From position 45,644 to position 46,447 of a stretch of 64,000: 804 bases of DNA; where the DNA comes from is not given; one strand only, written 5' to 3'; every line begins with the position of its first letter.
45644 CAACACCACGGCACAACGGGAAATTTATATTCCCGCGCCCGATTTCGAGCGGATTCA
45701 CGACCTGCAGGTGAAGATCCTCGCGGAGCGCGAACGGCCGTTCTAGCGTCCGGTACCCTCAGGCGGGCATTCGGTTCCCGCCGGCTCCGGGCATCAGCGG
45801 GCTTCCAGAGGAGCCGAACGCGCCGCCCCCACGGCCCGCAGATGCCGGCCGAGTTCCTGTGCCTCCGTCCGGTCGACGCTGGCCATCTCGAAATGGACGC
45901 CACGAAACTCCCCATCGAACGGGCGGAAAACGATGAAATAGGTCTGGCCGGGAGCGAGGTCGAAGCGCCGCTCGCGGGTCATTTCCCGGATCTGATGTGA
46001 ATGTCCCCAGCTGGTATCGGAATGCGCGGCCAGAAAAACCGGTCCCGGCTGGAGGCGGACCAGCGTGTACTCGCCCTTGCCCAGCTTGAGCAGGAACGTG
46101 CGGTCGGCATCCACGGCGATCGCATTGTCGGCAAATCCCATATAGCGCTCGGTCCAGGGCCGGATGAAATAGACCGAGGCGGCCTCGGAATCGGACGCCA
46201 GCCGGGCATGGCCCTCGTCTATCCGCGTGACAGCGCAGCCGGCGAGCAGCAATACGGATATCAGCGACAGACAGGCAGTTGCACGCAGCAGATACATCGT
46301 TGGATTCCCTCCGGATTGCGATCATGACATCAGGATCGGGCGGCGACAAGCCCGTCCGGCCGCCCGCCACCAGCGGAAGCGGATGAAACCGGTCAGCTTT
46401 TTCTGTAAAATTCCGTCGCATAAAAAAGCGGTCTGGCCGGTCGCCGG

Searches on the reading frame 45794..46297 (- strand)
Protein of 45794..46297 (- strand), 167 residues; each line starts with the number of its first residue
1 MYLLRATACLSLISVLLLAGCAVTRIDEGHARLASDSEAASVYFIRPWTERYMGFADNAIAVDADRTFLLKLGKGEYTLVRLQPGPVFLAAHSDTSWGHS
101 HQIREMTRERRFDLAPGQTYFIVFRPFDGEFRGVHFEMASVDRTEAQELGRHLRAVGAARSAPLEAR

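Call 56: search_protein_families(library=pfam, proteins=[window:45794-46297:-], max_evalue=0.001)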
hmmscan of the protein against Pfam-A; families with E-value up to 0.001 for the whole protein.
window:45794-46297:- (167 aa): 1 family
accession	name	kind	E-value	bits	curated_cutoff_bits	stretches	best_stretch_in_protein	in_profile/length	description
PF11008.14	DUF2846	-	0.00025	21.5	34.3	1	38-122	3-76/92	Protein of unknown function (DUF2846)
